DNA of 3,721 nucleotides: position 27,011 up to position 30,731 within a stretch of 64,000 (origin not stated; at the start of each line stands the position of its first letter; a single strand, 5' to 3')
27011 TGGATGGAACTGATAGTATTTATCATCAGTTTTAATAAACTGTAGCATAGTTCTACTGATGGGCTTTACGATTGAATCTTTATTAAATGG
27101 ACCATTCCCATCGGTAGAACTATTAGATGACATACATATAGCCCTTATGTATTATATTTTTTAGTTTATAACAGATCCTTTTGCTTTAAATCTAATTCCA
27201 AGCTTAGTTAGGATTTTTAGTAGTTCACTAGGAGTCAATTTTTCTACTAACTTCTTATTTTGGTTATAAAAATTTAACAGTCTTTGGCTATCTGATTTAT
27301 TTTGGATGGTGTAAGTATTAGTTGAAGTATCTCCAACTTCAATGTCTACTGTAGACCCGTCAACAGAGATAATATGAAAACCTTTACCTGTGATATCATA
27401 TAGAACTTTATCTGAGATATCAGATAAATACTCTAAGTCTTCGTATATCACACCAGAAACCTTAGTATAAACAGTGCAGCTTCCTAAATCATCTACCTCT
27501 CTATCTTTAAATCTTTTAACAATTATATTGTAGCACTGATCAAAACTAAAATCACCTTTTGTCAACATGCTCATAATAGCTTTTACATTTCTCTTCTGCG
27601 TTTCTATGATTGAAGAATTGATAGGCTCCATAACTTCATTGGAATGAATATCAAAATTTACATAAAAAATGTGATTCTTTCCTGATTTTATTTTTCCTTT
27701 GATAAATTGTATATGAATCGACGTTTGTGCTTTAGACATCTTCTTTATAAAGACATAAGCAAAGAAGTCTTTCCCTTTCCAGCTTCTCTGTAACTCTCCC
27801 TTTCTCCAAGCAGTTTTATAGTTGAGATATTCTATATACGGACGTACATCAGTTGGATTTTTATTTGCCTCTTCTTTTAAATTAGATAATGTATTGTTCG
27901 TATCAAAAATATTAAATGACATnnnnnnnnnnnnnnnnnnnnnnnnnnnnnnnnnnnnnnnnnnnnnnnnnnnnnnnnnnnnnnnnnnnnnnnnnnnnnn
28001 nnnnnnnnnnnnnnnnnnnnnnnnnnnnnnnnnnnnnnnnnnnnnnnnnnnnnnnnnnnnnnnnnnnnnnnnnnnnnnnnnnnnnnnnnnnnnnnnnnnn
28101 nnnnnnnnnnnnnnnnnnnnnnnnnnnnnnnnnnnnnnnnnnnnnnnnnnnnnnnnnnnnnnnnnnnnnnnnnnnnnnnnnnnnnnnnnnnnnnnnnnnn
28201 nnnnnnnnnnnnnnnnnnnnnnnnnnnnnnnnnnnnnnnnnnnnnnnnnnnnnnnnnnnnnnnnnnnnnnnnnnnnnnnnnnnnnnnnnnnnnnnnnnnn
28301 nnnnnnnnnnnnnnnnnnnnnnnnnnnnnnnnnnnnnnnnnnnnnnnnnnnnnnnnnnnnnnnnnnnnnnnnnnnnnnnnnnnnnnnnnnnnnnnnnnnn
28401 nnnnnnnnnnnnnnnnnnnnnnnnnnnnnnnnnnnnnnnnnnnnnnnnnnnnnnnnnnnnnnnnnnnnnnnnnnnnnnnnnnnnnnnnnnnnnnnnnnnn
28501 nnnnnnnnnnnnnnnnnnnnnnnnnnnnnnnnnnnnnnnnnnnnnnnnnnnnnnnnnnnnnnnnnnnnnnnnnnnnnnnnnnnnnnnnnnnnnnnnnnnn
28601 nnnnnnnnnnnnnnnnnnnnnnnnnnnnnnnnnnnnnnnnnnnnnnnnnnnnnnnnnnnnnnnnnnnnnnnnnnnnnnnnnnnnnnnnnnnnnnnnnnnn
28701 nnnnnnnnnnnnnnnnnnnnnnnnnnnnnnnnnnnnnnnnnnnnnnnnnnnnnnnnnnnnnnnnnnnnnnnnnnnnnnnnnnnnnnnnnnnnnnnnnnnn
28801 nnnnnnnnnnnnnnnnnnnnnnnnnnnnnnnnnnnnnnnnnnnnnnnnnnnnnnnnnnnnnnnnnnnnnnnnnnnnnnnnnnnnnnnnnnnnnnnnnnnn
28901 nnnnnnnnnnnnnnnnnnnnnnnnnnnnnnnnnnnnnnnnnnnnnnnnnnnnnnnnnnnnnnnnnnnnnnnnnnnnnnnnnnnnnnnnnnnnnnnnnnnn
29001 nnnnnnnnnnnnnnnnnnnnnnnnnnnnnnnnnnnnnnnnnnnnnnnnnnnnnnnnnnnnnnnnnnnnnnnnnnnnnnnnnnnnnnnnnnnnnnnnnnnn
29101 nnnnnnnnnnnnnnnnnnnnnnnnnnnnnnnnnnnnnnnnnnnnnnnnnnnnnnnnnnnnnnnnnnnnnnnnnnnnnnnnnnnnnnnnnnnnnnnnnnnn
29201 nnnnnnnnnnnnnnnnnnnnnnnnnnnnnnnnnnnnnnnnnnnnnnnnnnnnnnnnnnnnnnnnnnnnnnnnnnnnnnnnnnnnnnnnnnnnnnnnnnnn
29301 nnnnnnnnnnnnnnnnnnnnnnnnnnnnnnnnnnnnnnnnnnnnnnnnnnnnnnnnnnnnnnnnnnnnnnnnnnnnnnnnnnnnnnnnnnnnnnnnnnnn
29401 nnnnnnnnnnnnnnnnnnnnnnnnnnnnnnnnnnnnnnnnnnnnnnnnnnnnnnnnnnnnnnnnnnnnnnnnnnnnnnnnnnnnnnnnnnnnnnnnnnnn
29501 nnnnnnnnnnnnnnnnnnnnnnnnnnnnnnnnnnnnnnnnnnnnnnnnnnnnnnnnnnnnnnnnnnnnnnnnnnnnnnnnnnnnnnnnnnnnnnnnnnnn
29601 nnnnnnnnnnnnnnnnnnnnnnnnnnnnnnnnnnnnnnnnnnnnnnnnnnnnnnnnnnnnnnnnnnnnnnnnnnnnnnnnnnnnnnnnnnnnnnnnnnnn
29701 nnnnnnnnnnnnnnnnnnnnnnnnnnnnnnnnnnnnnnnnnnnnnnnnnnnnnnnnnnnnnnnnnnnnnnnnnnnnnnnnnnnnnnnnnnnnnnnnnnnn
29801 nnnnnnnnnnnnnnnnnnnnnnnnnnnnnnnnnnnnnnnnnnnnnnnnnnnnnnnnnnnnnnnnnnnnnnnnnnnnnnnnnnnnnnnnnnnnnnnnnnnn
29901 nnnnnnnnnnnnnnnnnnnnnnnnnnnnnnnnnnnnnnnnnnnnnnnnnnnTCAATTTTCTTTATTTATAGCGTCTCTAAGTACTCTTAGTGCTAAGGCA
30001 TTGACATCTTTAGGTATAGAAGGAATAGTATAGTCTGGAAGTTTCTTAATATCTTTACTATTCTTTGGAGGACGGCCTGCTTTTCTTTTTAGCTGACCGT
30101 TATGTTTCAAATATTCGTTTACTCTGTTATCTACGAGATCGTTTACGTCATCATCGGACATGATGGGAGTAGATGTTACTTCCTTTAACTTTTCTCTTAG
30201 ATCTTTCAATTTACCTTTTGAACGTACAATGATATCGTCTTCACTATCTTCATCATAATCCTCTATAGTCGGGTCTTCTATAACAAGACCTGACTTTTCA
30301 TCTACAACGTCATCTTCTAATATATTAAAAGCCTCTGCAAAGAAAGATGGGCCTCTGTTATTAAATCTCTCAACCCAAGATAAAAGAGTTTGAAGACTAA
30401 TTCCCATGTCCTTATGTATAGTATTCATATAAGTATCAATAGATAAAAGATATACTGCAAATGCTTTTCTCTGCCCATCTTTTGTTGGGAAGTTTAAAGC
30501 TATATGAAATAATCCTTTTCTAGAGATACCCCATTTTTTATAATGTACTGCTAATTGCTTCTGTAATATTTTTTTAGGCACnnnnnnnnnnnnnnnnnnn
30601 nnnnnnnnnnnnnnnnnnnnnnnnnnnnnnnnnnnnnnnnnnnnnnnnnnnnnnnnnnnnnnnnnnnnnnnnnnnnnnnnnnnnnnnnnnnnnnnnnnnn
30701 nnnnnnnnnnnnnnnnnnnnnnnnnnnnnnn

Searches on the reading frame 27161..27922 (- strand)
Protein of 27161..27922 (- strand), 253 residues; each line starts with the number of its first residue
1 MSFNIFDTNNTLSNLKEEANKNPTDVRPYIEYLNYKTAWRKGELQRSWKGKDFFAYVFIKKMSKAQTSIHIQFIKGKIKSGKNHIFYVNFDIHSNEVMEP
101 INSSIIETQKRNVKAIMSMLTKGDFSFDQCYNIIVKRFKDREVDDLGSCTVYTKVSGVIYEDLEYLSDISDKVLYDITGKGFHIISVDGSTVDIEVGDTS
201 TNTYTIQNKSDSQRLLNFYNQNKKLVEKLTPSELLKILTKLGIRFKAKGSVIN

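Call 3: search_protein_families(library=pfam, proteins=[window:27161-27922:-], max_evalue=0.1)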
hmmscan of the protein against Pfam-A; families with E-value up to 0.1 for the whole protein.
window:27161-27922:- (253 aa): 2 families
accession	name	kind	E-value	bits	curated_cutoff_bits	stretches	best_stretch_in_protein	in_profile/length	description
PF22436.1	PilE_C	-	0.037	14.7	27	1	148-208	10-69/111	PilE, C-terminal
PF08535.16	KorB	-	0.075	13.4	22.3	0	5-48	41-83/89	KorB domain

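Call 8: search_protein_families(library=phrogs, proteins=[window:27161-27922:-], max_evalue=0.01)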
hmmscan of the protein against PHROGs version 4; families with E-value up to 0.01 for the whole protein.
window:27161-27922:- (253 aa): 0 families

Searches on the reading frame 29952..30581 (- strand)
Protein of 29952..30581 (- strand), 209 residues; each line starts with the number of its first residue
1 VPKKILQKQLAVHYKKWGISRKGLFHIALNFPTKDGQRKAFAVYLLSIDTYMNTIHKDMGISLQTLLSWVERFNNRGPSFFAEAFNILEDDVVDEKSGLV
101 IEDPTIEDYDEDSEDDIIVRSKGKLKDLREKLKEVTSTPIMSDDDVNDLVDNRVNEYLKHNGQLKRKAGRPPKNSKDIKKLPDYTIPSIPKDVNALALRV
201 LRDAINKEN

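Call 3: search_protein_families(library=pfam, proteins=[window:29952-30581:-], max_evalue=0.1)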
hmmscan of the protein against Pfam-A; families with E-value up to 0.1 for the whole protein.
window:29952-30581:- (209 aa): 4 families
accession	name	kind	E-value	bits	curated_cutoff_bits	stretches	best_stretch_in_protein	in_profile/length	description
PF13551.12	HTH_29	-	0.0077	16.7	28.1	1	57-78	20-41/64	Winged helix-turn helix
PF13384.12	HTH_23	-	0.021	15.1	24.6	1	54-79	22-47/50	Homeodomain-like domain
PF02178.24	AT_hook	-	0.057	13.7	17.4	0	165-176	1-12/13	AT hook motif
PF15601.11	Imm70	-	0.061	13.5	26.7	0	80-147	15-83/131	Immunity protein 70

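Call 8: search_protein_families(library=phrogs, proteins=[window:29952-30581:-], max_evalue=0.01)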
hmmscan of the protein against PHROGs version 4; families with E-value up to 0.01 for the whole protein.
window:29952-30581:- (209 aa): 0 families

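Call 66: find_homologous_proteins(query=window:29952-30581:-)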
Query window:29952-30581:- (209 aa): 2 proteins with E <= 0.001 among 210 candidates.
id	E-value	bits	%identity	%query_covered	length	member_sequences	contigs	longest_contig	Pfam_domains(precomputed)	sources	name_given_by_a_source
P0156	7.4e-133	458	100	100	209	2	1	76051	-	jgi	jgi:hypothetical protein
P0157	4.8e-52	194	49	97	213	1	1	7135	-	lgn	-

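Call 67: find_encoding_contigs(protein=P0157, flank=3500, max_places=3)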
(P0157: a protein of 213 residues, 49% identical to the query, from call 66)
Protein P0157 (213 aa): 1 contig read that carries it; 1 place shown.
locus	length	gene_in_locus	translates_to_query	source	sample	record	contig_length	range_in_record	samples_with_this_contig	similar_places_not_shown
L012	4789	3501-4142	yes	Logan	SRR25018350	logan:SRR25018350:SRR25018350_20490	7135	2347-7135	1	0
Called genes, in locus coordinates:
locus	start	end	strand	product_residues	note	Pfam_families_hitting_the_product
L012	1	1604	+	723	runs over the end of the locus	PF00004:AAA, PF01434:Peptidase_M41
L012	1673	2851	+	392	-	-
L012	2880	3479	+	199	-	PF13353:Fer4_12, PF04055:Radical_SAM (weak)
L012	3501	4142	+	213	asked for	-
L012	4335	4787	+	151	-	?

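Call 71: search_solved_structures(query=A3, max_evalue=1)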
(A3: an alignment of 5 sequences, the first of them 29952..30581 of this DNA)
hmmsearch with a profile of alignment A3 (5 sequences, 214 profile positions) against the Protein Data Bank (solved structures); distinct sequences matched with E-value up to 1: 8.
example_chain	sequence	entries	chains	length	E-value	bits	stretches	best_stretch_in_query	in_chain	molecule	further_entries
2jn6_A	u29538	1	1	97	0.064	16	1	36-75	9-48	Protein Cgl2762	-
8xi1_A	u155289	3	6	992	0.1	15.4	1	73-142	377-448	cellodextrin phosphorylase variant | Cellodextrin phosphorylase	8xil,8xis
8hnu_A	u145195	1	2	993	0.1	15.4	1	73-142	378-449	Cellodextrin phosphorylase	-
8h6h_A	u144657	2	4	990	0.12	15.2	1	73-142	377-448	Cellodextrin phosphorylase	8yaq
5nz7_A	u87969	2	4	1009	0.12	15.1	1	73-142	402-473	Cellodextrin phosphorylase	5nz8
3htk_B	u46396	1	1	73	0.53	13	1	106-161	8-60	Structural maintenance of chromosomes protein 5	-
8gyr_A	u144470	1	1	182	0.88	12.3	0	11-69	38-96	Leptospira Immunoglobulin-like protein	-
8gyr_B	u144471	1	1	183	0.88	12.3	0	11-69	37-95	LigA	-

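Call 72: search_protein_families(library=pfam, alignment_id=A3, max_evalue=0.05)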
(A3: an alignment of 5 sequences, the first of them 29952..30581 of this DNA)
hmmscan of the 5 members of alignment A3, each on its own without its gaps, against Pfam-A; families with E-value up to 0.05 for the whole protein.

A. member 1, window:29952-30581:- (209 aa): 2 families
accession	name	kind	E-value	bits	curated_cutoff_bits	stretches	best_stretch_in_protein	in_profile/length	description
PF13551.12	HTH_29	-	0.0077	16.7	28.1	0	57-78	20-41/64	Winged helix-turn helix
PF13384.12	HTH_23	-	0.021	15.1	24.6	0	54-79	22-47/50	Homeodomain-like domain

B. families by the number of members that match (of 5 scanned): 2 families
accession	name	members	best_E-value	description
PF13384.12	HTH_23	3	0.012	Homeodomain-like domain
PF13551.12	HTH_29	2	0.0077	Winged helix-turn helix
